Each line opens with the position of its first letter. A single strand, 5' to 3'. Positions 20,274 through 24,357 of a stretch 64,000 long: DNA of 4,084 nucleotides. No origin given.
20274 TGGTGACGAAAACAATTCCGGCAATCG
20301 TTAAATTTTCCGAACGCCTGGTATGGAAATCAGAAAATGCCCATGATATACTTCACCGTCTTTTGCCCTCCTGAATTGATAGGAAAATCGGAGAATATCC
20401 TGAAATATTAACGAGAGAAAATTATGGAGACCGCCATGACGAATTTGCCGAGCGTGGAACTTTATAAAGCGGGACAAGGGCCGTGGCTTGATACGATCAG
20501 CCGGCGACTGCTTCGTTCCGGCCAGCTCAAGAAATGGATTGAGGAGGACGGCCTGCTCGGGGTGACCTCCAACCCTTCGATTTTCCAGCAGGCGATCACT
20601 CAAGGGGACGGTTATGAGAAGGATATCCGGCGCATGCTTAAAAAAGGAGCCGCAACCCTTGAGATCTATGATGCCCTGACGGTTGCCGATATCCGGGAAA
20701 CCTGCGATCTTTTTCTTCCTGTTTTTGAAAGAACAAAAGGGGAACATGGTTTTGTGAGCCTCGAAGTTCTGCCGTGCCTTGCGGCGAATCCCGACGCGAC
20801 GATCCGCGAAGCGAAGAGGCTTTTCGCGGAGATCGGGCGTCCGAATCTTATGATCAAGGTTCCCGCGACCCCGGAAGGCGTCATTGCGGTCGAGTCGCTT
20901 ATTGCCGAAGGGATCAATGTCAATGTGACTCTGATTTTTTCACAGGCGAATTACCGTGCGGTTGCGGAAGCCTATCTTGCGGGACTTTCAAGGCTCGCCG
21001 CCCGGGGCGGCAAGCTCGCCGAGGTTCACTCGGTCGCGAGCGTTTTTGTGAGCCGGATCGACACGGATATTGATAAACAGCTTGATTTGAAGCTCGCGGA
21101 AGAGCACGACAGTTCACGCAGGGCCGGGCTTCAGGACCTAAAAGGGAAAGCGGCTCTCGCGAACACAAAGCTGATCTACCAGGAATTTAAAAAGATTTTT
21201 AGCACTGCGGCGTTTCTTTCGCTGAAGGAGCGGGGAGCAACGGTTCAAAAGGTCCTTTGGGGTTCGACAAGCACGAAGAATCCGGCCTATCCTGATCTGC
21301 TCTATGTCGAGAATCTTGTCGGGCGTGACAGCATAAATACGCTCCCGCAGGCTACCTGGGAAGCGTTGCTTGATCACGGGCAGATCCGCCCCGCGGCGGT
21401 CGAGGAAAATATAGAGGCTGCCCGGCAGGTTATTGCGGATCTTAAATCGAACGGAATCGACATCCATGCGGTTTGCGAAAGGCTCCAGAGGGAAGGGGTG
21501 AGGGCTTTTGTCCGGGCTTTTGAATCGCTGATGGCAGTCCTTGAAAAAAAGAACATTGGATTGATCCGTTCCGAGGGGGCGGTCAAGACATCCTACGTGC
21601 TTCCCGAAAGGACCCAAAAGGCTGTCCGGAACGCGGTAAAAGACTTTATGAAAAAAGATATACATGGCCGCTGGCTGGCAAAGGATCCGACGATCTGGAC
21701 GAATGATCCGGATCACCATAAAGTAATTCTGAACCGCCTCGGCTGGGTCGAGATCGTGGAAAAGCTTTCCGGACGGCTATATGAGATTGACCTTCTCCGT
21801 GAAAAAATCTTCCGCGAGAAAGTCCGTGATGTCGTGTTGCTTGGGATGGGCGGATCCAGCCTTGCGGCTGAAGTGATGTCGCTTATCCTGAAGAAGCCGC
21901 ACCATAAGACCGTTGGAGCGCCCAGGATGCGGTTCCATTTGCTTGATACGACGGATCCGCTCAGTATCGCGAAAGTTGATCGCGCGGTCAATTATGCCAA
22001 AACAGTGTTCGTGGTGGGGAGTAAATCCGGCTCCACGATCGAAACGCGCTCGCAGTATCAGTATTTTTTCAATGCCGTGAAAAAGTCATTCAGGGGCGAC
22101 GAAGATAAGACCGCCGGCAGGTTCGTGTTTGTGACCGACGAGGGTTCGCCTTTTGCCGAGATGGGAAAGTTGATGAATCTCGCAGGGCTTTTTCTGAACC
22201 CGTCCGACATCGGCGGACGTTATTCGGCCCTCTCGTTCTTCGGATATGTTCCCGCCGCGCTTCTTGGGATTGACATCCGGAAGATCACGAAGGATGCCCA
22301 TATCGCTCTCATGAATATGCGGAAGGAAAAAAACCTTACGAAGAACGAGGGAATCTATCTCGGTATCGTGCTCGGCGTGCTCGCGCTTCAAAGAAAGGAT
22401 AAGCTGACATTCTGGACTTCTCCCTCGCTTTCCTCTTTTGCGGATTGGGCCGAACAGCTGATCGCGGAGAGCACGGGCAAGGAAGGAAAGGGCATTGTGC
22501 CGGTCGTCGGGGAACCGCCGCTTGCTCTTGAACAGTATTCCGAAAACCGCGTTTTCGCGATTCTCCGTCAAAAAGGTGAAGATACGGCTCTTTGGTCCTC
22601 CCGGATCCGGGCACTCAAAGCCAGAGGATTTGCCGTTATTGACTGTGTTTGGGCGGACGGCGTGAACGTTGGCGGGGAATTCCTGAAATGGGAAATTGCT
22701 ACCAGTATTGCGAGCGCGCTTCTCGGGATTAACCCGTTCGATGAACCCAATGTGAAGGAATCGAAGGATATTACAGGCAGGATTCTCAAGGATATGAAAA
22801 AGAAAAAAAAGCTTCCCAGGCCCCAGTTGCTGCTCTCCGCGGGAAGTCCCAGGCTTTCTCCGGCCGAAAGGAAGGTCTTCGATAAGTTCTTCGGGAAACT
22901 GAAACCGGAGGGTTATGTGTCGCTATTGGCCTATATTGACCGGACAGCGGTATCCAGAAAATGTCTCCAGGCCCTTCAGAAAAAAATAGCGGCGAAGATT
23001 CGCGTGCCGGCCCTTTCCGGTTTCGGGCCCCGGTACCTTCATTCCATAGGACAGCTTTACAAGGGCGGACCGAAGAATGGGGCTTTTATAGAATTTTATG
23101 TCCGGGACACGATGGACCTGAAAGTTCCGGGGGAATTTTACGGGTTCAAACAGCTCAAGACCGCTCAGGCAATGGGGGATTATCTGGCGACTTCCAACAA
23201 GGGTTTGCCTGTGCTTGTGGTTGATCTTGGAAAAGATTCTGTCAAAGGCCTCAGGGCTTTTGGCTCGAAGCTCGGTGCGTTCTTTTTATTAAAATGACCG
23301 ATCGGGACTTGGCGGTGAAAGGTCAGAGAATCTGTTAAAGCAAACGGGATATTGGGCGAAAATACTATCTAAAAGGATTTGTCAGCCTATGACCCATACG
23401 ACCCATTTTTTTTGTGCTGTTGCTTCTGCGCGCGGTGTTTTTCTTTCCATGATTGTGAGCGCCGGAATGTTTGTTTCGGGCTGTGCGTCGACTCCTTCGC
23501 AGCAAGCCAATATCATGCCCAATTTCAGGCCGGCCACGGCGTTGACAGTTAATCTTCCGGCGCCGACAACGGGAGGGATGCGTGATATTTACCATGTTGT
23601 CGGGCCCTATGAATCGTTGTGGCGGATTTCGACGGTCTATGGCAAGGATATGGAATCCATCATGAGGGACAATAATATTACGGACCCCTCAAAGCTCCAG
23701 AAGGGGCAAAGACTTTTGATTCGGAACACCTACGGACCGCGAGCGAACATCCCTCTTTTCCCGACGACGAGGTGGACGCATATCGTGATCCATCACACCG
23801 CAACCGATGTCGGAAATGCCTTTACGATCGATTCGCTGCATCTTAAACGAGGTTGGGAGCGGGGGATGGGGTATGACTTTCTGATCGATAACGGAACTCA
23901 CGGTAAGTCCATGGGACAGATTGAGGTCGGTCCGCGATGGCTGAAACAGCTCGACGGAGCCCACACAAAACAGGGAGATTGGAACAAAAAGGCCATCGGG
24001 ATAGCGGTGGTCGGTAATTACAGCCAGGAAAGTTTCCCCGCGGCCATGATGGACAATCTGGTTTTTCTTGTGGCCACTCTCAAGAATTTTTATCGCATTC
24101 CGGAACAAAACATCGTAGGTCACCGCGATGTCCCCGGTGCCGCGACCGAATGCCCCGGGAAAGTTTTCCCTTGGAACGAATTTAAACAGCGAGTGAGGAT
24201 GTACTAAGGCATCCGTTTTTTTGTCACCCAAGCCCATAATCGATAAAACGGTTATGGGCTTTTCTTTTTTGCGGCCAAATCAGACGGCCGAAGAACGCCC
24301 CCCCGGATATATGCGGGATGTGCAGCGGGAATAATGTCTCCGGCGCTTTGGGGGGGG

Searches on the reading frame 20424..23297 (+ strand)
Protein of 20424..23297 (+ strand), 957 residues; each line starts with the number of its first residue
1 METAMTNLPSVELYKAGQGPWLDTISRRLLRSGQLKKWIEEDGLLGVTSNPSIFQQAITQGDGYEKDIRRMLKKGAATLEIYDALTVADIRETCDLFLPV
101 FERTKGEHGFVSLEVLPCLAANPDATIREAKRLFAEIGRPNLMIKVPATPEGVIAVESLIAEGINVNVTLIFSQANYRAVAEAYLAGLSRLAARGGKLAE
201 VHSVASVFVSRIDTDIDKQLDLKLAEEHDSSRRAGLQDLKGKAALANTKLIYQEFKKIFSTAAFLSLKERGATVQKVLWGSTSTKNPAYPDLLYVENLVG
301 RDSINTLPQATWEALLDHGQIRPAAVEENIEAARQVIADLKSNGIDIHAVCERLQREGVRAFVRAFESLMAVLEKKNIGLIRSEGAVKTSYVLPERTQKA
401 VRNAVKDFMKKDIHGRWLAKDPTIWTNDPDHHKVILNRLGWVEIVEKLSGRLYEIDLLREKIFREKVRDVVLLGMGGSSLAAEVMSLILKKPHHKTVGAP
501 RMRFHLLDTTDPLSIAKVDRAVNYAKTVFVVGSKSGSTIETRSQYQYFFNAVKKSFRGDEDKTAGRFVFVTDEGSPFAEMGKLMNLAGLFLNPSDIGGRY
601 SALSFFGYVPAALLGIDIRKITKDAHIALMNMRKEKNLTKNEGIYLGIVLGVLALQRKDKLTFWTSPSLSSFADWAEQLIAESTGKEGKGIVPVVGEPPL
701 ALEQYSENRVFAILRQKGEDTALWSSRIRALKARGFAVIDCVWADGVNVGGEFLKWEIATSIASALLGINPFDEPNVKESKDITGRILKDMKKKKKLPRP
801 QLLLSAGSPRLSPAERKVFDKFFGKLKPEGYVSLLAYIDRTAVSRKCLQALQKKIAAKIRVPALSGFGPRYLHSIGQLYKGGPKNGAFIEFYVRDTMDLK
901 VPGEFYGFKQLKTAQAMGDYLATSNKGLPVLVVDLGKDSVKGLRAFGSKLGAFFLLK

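Call 42: search_protein_families(library=pfam, proteins=[window:20424-23297:+], max_evalue=0.00001)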
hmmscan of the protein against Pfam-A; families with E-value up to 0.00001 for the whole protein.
window:20424-23297:+ (957 aa): 2 families
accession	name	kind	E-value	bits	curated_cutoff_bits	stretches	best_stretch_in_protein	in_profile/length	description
PF00923.25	TAL_FSA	-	6.4e-82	275.6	27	1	21-371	2-283/285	Transaldolase/Fructose-6-phosphate aldolase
PF00342.24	PGI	-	2.3e-13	50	22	1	466-687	95-309/486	Phosphoglucose isomerase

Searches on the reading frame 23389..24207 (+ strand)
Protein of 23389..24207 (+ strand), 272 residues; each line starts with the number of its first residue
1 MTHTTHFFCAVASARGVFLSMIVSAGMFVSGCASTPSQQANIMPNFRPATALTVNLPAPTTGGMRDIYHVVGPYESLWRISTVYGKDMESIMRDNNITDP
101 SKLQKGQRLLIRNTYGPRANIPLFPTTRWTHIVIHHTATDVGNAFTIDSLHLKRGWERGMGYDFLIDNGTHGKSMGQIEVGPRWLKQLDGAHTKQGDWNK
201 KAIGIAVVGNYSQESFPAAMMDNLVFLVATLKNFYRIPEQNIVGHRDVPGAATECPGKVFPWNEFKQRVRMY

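Call 42: search_protein_families(library=pfam, proteins=[window:23389-24207:+], max_evalue=0.00001)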
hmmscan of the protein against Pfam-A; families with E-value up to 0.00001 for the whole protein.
window:23389-24207:+ (272 aa): 2 families
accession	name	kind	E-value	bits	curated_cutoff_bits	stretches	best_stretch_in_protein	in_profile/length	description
PF01510.30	Amidase_2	-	1.9e-19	70.7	26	1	127-258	3-131/131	N-acetylmuramoyl-L-alanine amidase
PF01476.26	LysM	-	3.2e-07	30.6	20.9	1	69-111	1-42/43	LysM domain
